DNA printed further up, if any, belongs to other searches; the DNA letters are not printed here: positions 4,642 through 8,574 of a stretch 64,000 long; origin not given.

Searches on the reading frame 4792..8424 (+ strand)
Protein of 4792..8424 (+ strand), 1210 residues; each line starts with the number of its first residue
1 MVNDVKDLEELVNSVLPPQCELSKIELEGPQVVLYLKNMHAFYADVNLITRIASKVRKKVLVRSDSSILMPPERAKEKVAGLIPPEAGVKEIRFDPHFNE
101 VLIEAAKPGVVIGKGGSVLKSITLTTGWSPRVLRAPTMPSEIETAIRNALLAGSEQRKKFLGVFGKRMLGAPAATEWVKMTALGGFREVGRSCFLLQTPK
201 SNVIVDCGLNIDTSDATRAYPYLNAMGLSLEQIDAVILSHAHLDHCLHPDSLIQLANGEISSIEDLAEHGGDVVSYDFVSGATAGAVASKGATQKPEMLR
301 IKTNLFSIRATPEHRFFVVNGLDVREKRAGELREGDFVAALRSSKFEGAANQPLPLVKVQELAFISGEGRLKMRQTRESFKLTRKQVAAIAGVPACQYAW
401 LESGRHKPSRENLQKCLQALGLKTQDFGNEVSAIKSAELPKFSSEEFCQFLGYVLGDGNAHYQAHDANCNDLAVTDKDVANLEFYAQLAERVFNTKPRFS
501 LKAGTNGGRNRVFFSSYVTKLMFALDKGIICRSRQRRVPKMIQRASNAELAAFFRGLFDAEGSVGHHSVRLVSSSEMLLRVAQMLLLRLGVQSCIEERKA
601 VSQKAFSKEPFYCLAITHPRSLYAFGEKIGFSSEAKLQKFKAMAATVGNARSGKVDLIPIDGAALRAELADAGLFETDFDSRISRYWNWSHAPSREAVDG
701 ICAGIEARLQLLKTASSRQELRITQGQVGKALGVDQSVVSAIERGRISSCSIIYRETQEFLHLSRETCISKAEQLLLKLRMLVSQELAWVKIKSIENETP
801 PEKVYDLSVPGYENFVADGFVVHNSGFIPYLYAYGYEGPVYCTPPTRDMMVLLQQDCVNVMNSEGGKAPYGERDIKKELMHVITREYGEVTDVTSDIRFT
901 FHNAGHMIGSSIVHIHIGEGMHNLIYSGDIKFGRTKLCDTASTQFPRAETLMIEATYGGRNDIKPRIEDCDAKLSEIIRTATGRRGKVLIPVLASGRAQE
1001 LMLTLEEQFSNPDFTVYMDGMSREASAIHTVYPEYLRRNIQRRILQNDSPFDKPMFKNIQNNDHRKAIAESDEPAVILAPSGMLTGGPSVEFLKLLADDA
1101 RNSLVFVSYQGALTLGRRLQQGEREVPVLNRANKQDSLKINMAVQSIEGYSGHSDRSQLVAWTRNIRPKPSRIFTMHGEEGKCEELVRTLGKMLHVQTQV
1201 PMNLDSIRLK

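Call 87: search_protein_families(library=pfam, proteins=[window:4792-8424:+], max_evalue=0.00001)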
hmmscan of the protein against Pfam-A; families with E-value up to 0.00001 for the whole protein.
window:4792-8424:+ (1210 aa): 12 families
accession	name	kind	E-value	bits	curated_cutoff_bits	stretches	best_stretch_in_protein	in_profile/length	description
PF10996.14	Beta-Casp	-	3.1e-27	95.9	27.7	1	998-1119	1-120/120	Beta-Casp domain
PF14890.11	Intein_splicing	-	3.7e-25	89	35.8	1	253-824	1-155/155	Intein splicing domain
PF17214.9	KH_TffA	-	4.1e-18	65.6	22.6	1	5-69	4-68/68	Transcription termination factor FttA, KH domain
PF14528.11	LAGLIDADG_3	-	1.3e-16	61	22.5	1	550-630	3-82/82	LAGLIDADG-like domain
PF07521.17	RMMBL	-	8.9e-15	54.9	21.6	1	1138-1199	2-61/63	Zn-dependent metallo-hydrolase RNA specificity domain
PF01381.28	HTH_3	-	2.6e-14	53.4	23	1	374-426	2-54/55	Helix-turn-helix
PF13560.12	HTH_31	-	4.6e-13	49.7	27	1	373-423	6-57/64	Helix-turn-helix domain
PF00753.33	Lactamase_B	-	1.2e-12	48.6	22.7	1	190-246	5-57/196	Metallo-beta-lactamase superfamily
PF12706.13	Lactamase_B_2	-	2.8e-09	37.3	27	1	202-259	2-57/200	Beta-lactamase superfamily domain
PF16661.11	Lactamase_B_6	-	8.7e-09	35.5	27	0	834-942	63-174/193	Metallo-beta-lactamase superfamily domain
PF12844.13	HTH_19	-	6.5e-07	29.6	30.2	0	374-426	5-57/64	Helix-turn-helix domain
PF13744.12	HTH_37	-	6.6e-06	26.3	27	0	706-752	14-61/80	Helix-turn-helix domain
